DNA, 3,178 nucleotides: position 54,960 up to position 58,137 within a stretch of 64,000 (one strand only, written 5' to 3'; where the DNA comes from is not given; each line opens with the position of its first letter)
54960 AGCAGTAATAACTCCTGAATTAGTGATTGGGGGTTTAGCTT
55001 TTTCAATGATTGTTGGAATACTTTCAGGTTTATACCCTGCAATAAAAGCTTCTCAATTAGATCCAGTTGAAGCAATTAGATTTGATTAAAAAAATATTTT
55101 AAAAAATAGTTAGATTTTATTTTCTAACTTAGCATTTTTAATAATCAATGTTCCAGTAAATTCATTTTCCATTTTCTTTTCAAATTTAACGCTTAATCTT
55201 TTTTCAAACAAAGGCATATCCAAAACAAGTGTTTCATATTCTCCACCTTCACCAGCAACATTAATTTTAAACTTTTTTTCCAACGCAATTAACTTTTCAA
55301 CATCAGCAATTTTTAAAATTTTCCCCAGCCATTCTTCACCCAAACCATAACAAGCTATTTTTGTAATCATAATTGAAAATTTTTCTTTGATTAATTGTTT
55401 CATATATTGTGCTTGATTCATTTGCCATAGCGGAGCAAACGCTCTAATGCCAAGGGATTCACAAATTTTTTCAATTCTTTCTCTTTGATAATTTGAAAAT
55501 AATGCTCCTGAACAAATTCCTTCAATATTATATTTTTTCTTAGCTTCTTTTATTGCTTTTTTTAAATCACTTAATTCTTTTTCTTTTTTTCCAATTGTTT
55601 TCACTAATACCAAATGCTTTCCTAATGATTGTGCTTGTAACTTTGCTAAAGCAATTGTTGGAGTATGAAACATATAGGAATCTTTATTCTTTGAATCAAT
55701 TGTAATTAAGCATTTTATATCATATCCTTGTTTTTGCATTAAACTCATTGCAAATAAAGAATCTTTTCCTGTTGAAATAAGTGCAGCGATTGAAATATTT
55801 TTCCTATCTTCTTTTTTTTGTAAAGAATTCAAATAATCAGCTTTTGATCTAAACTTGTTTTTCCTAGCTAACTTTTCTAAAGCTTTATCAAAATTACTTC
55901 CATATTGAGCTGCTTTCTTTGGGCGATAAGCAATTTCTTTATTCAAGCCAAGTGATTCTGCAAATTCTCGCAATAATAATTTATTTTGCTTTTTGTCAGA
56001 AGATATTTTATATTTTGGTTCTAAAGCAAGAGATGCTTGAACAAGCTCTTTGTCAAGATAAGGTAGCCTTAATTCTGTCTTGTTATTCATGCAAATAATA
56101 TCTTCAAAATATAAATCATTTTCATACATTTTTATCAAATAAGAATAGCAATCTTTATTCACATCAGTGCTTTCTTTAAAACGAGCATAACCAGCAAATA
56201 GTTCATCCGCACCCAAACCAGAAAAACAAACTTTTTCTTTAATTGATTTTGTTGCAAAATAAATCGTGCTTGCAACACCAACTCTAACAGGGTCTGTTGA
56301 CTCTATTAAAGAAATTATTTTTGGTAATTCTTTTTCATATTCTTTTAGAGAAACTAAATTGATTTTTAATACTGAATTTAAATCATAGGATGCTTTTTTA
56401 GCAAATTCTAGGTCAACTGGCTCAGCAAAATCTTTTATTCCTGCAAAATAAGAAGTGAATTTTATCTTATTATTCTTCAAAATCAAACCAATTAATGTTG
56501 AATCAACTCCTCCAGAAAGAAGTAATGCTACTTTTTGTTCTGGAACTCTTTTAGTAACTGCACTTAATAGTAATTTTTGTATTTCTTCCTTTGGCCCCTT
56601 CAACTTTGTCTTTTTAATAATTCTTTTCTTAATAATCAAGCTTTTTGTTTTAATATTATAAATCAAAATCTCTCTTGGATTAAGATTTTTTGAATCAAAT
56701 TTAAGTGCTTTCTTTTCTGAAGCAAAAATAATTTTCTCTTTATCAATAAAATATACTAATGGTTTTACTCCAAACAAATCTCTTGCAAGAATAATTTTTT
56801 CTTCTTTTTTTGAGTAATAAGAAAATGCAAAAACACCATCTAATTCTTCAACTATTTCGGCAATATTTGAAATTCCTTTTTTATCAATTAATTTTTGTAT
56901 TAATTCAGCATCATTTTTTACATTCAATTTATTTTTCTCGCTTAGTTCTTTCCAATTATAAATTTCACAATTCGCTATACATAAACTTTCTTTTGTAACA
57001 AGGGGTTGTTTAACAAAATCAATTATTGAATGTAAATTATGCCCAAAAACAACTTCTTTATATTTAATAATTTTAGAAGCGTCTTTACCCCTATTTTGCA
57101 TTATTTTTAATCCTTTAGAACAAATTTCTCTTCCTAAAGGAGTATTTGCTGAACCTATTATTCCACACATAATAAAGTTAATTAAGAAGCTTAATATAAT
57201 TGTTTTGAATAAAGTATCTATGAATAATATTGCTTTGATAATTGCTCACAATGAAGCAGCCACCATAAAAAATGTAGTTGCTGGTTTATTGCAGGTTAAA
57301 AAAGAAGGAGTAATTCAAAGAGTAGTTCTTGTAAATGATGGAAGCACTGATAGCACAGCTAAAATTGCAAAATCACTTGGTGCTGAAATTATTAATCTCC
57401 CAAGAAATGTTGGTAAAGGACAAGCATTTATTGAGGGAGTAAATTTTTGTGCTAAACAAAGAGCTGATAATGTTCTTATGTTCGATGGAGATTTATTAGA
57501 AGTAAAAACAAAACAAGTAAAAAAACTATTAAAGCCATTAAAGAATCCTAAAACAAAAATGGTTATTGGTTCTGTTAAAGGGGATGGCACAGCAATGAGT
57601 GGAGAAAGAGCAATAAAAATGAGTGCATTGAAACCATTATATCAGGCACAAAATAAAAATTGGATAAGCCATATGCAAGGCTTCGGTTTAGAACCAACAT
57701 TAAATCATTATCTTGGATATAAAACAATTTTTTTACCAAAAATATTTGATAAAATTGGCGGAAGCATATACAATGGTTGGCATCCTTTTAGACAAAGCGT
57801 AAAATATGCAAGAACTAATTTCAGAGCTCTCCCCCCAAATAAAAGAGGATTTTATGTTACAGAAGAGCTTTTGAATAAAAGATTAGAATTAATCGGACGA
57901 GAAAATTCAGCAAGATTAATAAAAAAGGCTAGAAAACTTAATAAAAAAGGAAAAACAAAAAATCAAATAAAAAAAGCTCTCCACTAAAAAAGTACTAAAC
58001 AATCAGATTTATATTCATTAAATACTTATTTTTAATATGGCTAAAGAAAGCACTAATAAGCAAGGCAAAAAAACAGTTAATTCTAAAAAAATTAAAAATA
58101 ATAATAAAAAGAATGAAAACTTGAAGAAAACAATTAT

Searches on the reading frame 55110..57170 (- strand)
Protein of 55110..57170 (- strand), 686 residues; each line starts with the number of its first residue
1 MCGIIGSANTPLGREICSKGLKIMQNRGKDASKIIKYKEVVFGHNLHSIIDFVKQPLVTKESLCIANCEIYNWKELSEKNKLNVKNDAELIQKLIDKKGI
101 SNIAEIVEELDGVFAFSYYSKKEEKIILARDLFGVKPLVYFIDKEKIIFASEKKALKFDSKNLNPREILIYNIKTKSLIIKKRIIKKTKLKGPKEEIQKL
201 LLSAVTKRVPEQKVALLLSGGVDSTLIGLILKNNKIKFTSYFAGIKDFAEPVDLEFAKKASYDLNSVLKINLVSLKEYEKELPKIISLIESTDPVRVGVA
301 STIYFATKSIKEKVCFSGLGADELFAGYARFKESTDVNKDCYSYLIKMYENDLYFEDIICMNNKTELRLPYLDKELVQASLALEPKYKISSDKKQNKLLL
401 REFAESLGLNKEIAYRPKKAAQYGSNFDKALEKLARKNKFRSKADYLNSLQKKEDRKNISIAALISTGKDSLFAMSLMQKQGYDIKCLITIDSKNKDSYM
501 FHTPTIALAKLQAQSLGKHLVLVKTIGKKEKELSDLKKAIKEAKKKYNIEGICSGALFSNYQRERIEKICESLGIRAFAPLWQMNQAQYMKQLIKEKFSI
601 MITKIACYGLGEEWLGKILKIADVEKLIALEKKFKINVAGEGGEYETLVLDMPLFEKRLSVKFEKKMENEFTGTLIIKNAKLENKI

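Call 48: search_protein_families(library=pfam, proteins=[window:55110-57170:-], max_evalue=0.0001)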
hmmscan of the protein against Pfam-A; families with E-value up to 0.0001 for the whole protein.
window:55110-57170:- (686 aa): 5 families
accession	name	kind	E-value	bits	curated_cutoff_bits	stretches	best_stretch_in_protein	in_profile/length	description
PF01902.24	Diphthami_syn_2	-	2.6e-63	213.9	23.2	1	461-681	3-218/219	Diphthamide synthase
PF00733.27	Asn_synthase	-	3.5e-36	126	21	2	197-334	2-141/354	Asparagine synthase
PF13537.11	GATase_7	-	8.7e-22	77.9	25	1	54-157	13-122/123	Glutamine amidotransferase domain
PF13522.11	GATase_6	-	2e-18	67.1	27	1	30-152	2-130/130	Glutamine amidotransferase domain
PF03054.22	tRNA_Me_trans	-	3.7e-05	23.9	20.6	0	212-246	1-35/202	tRNA methyl transferase HUP domain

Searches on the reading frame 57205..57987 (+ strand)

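Call 48: search_protein_families(library=pfam, proteins=[window:57205-57987:+], max_evalue=0.0001)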
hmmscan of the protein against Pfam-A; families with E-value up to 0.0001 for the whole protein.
window:57205-57987:+ (260 aa): 1 family
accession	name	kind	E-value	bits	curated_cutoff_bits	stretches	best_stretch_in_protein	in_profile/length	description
PF00535.33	Glycos_transf_2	-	1.5e-17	64.5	23.3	1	11-136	3-127/168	Glycosyl transferase family 2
